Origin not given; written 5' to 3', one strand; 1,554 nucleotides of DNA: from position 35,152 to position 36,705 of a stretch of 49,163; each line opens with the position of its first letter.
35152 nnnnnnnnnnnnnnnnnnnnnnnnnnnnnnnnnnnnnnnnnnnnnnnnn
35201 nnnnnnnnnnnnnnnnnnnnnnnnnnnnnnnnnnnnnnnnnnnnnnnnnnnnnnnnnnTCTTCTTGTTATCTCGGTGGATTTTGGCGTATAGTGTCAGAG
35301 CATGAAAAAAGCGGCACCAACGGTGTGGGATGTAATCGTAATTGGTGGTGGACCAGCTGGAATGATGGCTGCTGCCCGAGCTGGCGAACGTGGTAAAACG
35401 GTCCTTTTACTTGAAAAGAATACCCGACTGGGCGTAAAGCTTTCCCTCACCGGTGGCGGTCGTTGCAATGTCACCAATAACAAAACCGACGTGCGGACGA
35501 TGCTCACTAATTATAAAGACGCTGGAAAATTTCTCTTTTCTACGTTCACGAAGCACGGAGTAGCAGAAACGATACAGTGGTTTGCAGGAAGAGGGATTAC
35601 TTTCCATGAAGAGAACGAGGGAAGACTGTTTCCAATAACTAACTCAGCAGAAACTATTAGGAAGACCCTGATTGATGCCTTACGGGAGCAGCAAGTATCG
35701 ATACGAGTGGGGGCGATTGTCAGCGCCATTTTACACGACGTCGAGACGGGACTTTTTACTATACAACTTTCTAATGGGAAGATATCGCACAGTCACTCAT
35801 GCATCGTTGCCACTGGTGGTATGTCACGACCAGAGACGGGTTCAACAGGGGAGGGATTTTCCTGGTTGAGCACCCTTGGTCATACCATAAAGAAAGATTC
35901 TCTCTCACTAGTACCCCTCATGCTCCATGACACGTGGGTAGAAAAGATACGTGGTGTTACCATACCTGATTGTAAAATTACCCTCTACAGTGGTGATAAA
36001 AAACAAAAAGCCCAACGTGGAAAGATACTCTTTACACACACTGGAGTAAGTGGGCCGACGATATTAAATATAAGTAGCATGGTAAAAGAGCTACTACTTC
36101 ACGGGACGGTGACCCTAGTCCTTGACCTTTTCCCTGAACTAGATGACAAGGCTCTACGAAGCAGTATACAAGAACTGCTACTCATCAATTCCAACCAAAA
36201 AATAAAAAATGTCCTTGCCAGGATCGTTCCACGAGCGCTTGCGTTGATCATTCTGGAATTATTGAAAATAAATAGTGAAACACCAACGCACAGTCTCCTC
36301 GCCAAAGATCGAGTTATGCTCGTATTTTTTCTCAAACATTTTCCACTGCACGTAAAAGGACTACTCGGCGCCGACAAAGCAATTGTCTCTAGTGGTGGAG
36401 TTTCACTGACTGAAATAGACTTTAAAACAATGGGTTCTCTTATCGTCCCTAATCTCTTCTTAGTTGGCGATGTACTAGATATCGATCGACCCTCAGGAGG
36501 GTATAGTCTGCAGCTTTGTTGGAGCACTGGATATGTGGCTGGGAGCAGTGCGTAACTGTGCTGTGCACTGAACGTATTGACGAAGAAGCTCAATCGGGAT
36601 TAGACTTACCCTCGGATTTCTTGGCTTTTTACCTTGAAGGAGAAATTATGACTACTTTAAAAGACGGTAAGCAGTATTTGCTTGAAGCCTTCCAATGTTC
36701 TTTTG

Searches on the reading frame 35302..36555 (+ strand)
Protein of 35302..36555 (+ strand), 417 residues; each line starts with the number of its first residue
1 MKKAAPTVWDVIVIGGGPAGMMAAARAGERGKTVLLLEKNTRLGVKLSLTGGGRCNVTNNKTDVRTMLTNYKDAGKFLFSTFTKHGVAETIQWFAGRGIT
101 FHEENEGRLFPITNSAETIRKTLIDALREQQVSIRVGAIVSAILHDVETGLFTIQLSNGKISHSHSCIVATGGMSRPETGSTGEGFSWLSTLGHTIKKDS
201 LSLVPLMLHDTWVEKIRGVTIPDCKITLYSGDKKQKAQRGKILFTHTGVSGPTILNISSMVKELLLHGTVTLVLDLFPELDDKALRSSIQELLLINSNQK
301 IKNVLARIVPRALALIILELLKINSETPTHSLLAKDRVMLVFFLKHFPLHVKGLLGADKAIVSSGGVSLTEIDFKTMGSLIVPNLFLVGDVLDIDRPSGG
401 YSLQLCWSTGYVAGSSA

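Call 11: search_protein_families(library=ncbifam, proteins=[window:35302-36555:+])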
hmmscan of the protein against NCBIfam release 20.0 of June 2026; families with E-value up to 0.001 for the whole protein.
window:35302-36555:+ (417 aa): 57 families (the best 25 are shown)
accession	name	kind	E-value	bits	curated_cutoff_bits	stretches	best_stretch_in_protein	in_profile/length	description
TIGR00275.1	TIGR00275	subfamily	1.7e-119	399.3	183.8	1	11-415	1-401/401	aminoacetone oxidase family FAD-binding enzyme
TIGR03862.1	flavo_PP4765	subfamily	2.9e-34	118.5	242.65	1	33-416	3-370/376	TIGR03862 family flavoprotein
NF006130.0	PRK08274.1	equivalog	6e-10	38.5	369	1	7-42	4-39/467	FAD-dependent tricarballylate dehydrogenase TcuA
TIGR03997.1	mycofact_OYE_2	equivalog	2.9e-09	35.9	793.15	1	9-50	380-421/645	mycofactocin system FadH/OYE family oxidoreductase 2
TIGR01813.1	flavo_cyto_c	subfamily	1.3e-08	34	285.45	1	10-63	1-54/444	flavocytochrome c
TIGR02032.1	GG-red-SF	subfamily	4.1e-08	33.3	158.8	1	9-46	1-38/297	geranylgeranyl reductase family protein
TIGR01350.1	lipoamide_DH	equivalog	1.2e-07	30.9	408.8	1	9-44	2-37/461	dihydrolipoyl dehydrogenase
NF009477.0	PRK12843.1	equivalog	1.2e-07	30.6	758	1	8-85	16-93/578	FAD-dependent oxidoreductase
NF053676.1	4oxCHCAChcC1Cy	equivalog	1.9e-07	29.9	1000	1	9-76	2-68/528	4-oxocyclohexanecarboxylate 2-dehydrogenase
NF004776.0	PRK06116.1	equivalog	3.2e-07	29.7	480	1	9-41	5-37/450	glutathione-disulfide reductase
NF003585.0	PRK05249.1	equivalog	3.6e-07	29.1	465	1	8-46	6-44/464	Si-specific NAD(P)(+) transhydrogenase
NF045599.1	bili_reduct_long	exception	4.1e-07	28.6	750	1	7-50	380-423/641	bilirubin reductase, long form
NF005882.1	PRK07843.1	equivalog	5.8e-07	28.3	788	1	9-94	2-87/547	3-oxosteroid 1-dehydrogenase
TIGR00551.1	nadB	equivalog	7.9e-07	28.1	452.75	1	9-176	3-190/489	L-aspartate oxidase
NF004789.0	PRK06134.1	subfamily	1.1e-06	27.5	747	1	5-70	9-73/581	FAD-dependent oxidoreductase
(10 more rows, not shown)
